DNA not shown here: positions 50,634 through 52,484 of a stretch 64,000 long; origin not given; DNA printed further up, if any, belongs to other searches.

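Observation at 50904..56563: Unassigned six-gene cluster: B12-radical SAM, GGR-family flavoprotein, flavin reductase, SAM methyltransferase, SRPBCC and a stand-alone KAS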

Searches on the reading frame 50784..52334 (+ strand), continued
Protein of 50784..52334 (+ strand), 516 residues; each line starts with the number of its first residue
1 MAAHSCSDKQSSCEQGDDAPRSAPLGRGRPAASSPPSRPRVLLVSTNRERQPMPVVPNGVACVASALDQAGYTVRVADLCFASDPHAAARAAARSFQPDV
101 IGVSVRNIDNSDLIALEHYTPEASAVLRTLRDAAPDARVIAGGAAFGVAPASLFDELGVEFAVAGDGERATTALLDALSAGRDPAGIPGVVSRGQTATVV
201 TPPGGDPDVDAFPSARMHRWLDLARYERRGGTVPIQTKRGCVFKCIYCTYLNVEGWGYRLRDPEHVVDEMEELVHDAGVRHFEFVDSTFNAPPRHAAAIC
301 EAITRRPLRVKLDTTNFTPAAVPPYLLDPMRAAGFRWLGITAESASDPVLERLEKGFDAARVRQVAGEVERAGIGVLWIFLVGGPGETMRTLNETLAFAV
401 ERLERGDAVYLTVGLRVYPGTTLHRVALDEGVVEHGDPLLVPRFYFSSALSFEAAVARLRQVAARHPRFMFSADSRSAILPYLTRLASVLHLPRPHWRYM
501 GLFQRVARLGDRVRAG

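Call 70: find_related_loci(query=A4, collection=metagenome_contigs, flank=10000)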
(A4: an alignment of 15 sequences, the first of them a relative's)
Query A4 (475 aa) in metagenome_contigs; peptide patterns used: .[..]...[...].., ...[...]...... (x = any residue, [..] = any of these).
600 stretches matched a pattern (row limit reached: there are more); 449 encode a relative of the query (tblastn E <= 1e-3); the best 80 are kept; 80 distinct loci.
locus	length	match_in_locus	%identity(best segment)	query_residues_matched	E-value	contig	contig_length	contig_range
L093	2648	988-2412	72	1-475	0e+0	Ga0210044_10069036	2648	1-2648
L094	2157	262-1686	72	1-475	0e+0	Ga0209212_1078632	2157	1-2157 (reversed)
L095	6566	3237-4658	60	1-474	0e+0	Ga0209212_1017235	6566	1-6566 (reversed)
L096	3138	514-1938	57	1-475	0e+0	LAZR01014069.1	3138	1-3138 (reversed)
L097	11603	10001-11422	60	1-474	0e+0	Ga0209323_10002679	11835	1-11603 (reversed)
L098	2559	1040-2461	60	1-474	0e+0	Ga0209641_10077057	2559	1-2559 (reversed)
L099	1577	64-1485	59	1-474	0e+0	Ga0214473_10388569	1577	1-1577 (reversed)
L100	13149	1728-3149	58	1-474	0e+0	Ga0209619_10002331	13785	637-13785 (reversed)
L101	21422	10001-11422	57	1-474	0e+0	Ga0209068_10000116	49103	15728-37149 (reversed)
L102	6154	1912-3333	57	1-474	0e+0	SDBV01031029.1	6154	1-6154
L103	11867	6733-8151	58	1-474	0e+0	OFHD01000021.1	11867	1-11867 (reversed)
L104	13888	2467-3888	58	1-474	0e+0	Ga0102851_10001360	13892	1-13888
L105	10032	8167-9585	59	1-474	0e+0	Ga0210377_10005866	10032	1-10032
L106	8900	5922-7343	56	1-474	0e+0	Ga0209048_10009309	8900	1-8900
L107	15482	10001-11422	56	1-474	0e+0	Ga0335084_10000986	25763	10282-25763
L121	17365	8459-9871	58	1-472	0e+0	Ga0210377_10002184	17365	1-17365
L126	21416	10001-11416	57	1-475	0e+0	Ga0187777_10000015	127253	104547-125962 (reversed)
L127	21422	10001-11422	57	1-474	6e-180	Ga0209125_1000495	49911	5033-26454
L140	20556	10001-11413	56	1-472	9e-174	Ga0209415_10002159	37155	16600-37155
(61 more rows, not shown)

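Call 77: search_protein_families(library=pfam, proteins=[L121:2133-3014:+, L121:3060-4349:+, L121:4782-5513:+, L121:5495-6742:+, L121:10973-11542:-, L121:11562-12308:-, L127:5576-6952:+, L127:7021-8349:+, L127:9188-9661:+, L127:14424-15758:-], max_evalue=0.001)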
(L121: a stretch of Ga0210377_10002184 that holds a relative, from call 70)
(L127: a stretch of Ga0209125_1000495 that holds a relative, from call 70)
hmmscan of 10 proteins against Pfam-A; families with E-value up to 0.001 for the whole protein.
L121:2133-3014:+ (293 aa): 1 family
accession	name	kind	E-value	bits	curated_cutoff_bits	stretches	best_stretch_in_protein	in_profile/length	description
PF11306.15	DUF3108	-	2.4e-43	148.8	26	1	74-284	1-209/209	Protein of unknown function (DUF3108)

L121:3060-4349:+ (429 aa): 1 family
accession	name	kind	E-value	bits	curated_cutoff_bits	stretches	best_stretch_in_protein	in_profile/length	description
PF04403.18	PqiA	-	1.6e-10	41.5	23.8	1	284-377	33-126/156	Paraquat-inducible protein A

L121:4782-5513:+ (243 aa): 6 families
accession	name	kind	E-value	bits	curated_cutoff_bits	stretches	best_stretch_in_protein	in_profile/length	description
PF13649.12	Methyltransf_25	-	6.3e-15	56.1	27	1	70-165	1-93/97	Methyltransferase domain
PF08241.18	Methyltransf_11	-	4.4e-14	53.3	21.2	1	83-166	9-88/95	Methyltransferase domain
PF01209.24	Ubie_methyltran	-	1.3e-12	48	20.1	1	64-192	45-170/233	ubiE/COQ5 methyltransferase family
PF13847.12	Methyltransf_31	-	9.4e-11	42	27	1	66-171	3-107/145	Methyltransferase domain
PF13489.12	Methyltransf_23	-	4.1e-08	33.6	27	1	54-224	11-160/164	Methyltransferase domain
PF08242.18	Methyltransf_12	-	3.2e-06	28.2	30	1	87-166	13-93/98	Methyltransferase domain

L121:5495-6742:+ (415 aa): 1 family
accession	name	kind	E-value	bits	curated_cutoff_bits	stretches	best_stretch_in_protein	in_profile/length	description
PF01136.24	Peptidase_U32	-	4.9e-06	26.4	22.4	1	96-280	2-192/233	Peptidase family U32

L121:10973-11542:- (189 aa): 0 families

L121:11562-12308:- (248 aa): 1 family
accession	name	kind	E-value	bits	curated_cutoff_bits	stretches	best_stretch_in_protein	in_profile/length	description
PF01904.24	DUF72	-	3.1e-62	210.9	25.3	1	21-231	1-217/217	Protein of unknown function DUF72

L127:5576-6952:+ (458 aa): 3 families
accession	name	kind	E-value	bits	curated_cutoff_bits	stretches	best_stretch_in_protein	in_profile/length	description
PF00034.26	Cytochrom_C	-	1.7e-21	77.7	21.3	1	334-420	2-89/90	Cytochrome c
PF13442.11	Cytochrome_CBB3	-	3.3e-15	56.6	27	1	334-417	4-68/68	Cytochrome C oxidase, cbb3-type, subunit III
PF22113.1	Mtrc-MtrF_II-IV_dom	-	0.00087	19.3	30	0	341-354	81-94/176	Outer membrane cytochrome MtrC/MtrF-like, domains II/IV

L127:7021-8349:+ (442 aa): 9 families
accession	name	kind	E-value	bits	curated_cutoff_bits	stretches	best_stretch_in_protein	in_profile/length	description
PF01494.25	FAD_binding_3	-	2.4e-46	159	22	1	46-380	2-348/349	FAD binding domain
PF03486.20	HI0933_like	-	7.9e-06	25.9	50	1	47-78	2-33/244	HI0933-like protein Rossmann domain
PF01266.30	DAO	-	1.5e-05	25.1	27.9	1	47-94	1-50/353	FAD dependent oxidoreductase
PF12831.13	FAD_oxidored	-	2.3e-05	24.3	27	1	47-77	1-31/416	FAD dependent oxidoreductase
PF00890.30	FAD_binding_2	-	6.1e-05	22.8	20.4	1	47-82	1-36/414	FAD binding domain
PF01946.23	Thi4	-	0.00011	21.9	26.2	1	42-79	14-52/235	Thi4 family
PF13450.12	NAD_binding_8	-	0.0002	22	21.9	1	50-77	1-28/68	NAD(P)-binding Rossmann-like domain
PF01134.28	GIDA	-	0.00043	19.9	22.1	1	47-80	1-34/391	Glucose inhibited division protein A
PF05834.18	Lycopene_cycl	-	0.00075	19.1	23.4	0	47-78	1-34/380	Lycopene cyclase protein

L127:9188-9661:+ (157 aa): 0 families

L127:14424-15758:- (444 aa): 5 families
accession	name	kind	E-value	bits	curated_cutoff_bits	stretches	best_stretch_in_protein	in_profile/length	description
PF02518.31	HATPase_c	-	4.3e-19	69.4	26.4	1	342-443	7-107/111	Histidine kinase-, DNA gyrase B-, and HSP90-like ATPase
PF00512.31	HisKA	-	4e-13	49.6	26.9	1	229-292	3-63/66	His Kinase A (phospho-acceptor) domain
PF08448.16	PAS_4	-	4.1e-07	30.6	23.1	1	99-198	4-106/110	PAS fold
PF13426.13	PAS_9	-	2.7e-06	28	27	1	100-198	1-102/103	PAS domain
PF24820.1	Diguanyl_cycl_sensor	-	0.0003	21.2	28.1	1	105-153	11-59/109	Diguanylate cyclase-like sensor domain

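Call 78: search_protein_families(library=pfam, proteins=[L140:6392-7030:-, L140:9717-10004:+, L140:12859-13824:-, L140:14180-14611:-, L126:9004-9813:-, L126:12661-13461:+, L126:13650-14129:+, L126:14537-15151:+, L126:7243-8853:-, L127:16387-17610:-], max_evalue=0.001)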
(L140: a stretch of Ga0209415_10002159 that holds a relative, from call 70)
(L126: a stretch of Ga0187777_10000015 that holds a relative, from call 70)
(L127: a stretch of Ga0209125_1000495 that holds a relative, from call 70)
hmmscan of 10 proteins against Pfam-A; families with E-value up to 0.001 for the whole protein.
L140:6392-7030:- (212 aa): 1 family
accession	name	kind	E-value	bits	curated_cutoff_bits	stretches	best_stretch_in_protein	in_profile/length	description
PF04879.21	Molybdop_Fe4S4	-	5.7e-17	61.9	22.7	1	61-112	4-54/55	Molybdopterin oxidoreductase Fe4S4 domain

L140:9717-10004:+ (95 aa): 0 families

L140:12859-13824:- (321 aa): 8 families
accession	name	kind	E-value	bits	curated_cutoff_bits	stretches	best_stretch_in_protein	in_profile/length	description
PF00891.24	Methyltransf_2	-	5e-26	91.8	22.3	1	125-302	32-209/210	O-methyltransferase domain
PF13489.12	Methyltransf_23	-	1.1e-10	41.9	27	1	146-306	12-163/164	Methyltransferase domain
PF13847.12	Methyltransf_31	-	7.4e-10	39.1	27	1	156-260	4-113/145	Methyltransferase domain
PF13649.12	Methyltransf_25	-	7.8e-10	39.8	27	1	159-252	1-97/97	Methyltransferase domain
PF08100.18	Dimerisation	-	3.2e-08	33.7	25.6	1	15-87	12-91/93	O-methyltransferase dimerisation domain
PF05175.20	MTS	-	7.9e-08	32.6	23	1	148-256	24-138/170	Methyltransferase small domain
PF08241.18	Methyltransf_11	-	2.4e-07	31.7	21.2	1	160-255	1-94/95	Methyltransferase domain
PF08242.18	Methyltransf_12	-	5.4e-07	30.7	30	1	160-253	1-97/98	Methyltransferase domain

L140:14180-14611:- (143 aa): 0 families

L126:9004-9813:- (269 aa): 1 family
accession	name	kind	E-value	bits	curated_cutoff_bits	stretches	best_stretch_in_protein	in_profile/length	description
PF02630.20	SCO1-SenC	-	7.9e-07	29.5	22.8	1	54-187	6-133/134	SCO1/SenC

L126:12661-13461:+ (266 aa): 2 families
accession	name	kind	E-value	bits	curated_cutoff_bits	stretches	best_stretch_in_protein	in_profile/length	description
PF18978.5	DUF5714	-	6.2e-49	166.3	26.2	1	69-245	1-173/173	Family of unknown function (DUF5714)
PF07191.17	Zn_ribbon_6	-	7.1e-05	23.2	25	1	13-70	13-65/67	Double zinc ribbon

L126:13650-14129:+ (159 aa): 0 families

L126:14537-15151:+ (204 aa): 2 families
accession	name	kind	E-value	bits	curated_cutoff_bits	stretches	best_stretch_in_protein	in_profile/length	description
PF02915.23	Rubrerythrin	-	3.7e-20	73.1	22.8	1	47-160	2-136/137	Rubrerythrin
PF21349.2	RUBY_RBDX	-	4.1e-11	42.6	26.5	1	173-201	1-30/30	Rubrerythrin, rubredoxin-like domain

L126:7243-8853:- (536 aa): 1 family
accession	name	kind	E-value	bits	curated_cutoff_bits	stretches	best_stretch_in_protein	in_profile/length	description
PF00115.25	COX1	-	5.8e-151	503.7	34.8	1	34-477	1-436/436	Cytochrome C and Quinol oxidase polypeptide I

L127:16387-17610:- (407 aa): 1 family
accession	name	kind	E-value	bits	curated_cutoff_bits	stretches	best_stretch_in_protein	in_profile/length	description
PF00691.25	OmpA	-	2.3e-45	153.4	27.2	2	300-395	2-98/98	OmpA family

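Call 91: search_dna_similar(query=window:50904-52334:+, collection=plasmids, mode=protein, max_rows=25, max_evalue=1e-30)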
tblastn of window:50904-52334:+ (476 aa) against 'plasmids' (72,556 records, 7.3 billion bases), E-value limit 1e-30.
No match.

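Call 105: search_protein_families(library=ncbifam, proteins=[L121:4782-5513:+, L127:8391-9146:+, L140:7422-8162:+, L127:7021-8349:+, L121:9961-11031:+], max_evalue=1e-15)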
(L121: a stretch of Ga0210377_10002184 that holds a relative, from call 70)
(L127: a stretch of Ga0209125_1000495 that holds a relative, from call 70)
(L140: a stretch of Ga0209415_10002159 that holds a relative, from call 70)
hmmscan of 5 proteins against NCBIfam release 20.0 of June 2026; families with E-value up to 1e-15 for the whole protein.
L121:4782-5513:+ (243 aa): 1 family
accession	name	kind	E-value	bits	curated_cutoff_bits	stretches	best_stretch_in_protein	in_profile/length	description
NF004851.0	PRK06202.1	equivalog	5.2e-43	147.2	243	1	6-241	7-231/237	hypothetical protein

L127:8391-9146:+ (251 aa): 1 family
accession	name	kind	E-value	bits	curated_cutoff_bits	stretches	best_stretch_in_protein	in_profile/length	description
NF004851.0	PRK06202.1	equivalog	5.9e-51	173.2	243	1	8-244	4-233/237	hypothetical protein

L140:7422-8162:+ (246 aa): 1 family
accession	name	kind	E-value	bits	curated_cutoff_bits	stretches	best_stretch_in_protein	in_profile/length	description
NF004851.0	PRK06202.1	equivalog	6.8e-42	143.5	243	1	1-226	1-215/237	hypothetical protein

L127:7021-8349:+ (442 aa): 26 families (the best 25 are shown)
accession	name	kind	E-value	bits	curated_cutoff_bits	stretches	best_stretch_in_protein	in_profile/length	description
NF006092.0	PRK08244.1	equivalog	1.7e-47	162.2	644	1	45-419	2-374/494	monooxygenase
NF033145.1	rif_monoox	equivalog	1.1e-45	156.5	800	1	47-416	2-368/472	rifampin monooxygenase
NF006002.0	PRK08132.1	subfamily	4e-45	154.2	416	1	40-248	20-228/552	FAD-dependent oxidoreductase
NF005303.0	PRK06834.1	subfamily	7.2e-42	143.5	625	1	44-418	2-367/488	hypothetical protein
NF004832.0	PRK06184.1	subfamily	2e-38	132.4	476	1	43-381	4-348/506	hypothetical protein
NF004829.0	PRK06183.1-3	subfamily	5.9e-38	130.9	390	1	41-383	4-355/520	bifunctional 3-(3-hydroxy-phenyl)propionate/3-hydroxycinnamic acid hydroxylase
NF004780.0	PRK06126.1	subfamily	2e-37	128.7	445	1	143-381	124-369/552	hypothetical protein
NF004831.0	PRK06183.1-5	equivalog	2.3e-35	122.1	546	1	45-398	8-365/568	bifunctional 3-(3-hydroxy-phenyl)propionate/3-hydroxycinnamic acid hydroxylase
TIGR01988.1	Ubi-OHases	subfamily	4.8e-29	101.4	224.65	1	47-355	1-319/387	ubiquinone biosynthesis hydroxylase, UbiH/UbiF/VisC/COQ6 family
NF000343.1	rif_mono_Iri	exception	4.4e-27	95.2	950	1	46-423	2-377/479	rifampin monooxygenase Iri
NF046068.1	AkvoneHdxseDnrF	equivalog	9.8e-25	87.4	650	1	48-376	1-348/439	aklavinone 12-hydroxylase DnrF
NF004834.1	PRK06185.1-3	subfamily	1.3e-24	86.7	500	1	44-217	6-180/420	FAD-dependent oxidoreductase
NF004828.0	PRK06183.1-2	equivalog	2.2e-24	85.7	853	1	42-376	9-342/568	bifunctional 3-(3-hydroxy-phenyl)propionate/3-hydroxycinnamic acid hydroxylase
NF004833.1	PRK06185.1-1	subfamily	7.1e-24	84.3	488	1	47-215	4-174/403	FAD-dependent oxidoreductase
NF004827.0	PRK06183.1-1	equivalog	4e-23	81.6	966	1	45-381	15-353/554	bifunctional 3-(3-hydroxy-phenyl)propionate/3-hydroxycinnamic acid hydroxylase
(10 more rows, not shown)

L121:9961-11031:+ (356 aa): 5 families
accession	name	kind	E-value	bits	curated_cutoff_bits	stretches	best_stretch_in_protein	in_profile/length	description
NF042429.2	DHPHCoAsyn_DpgA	equivalog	4.5e-53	180.4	425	1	48-351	28-346/350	3,5-dihydroxyphenylacetyl-CoA synthase DpgA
TIGR00747.1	fabH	subfamily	3.7e-26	92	292.1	1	79-354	43-321/322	beta-ketoacyl-ACP synthase III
NF006829.0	PRK09352.1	subfamily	4.1e-26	91.7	249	1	82-354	48-320/322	beta-ketoacyl-ACP synthase 3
NF004623.0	PRK05963.1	equivalog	7.3e-20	71.5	437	0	88-208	55-169/328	beta-ketoacyl-ACP synthase III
NF005703.0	PRK07515.1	equivalog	4.6e-18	65.3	304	1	87-356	96-373/373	beta-ketoacyl-ACP synthase III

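Call 113: search_protein_families(library=pfam, proteins=[L083:14328-14765:+, L085:9631-10047:+], max_evalue=5)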
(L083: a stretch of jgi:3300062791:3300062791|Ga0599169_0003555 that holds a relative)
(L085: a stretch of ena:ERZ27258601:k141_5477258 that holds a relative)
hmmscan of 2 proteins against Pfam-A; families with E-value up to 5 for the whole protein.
L083:14328-14765:+ (145 aa): 1 family
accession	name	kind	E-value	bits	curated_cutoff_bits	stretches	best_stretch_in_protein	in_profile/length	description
PF21139.3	BT_MCC_alpha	-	0.089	13.6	31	1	54-143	33-115/118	Methylcrotonyl-CoA carboxylase, alpha-subunit, BT domain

L085:9631-10047:+ (138 aa): 1 family
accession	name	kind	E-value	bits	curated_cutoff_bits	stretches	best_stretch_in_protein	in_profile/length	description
PF21139.3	BT_MCC_alpha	-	0.026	15.3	31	1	49-135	37-115/118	Methylcrotonyl-CoA carboxylase, alpha-subunit, BT domain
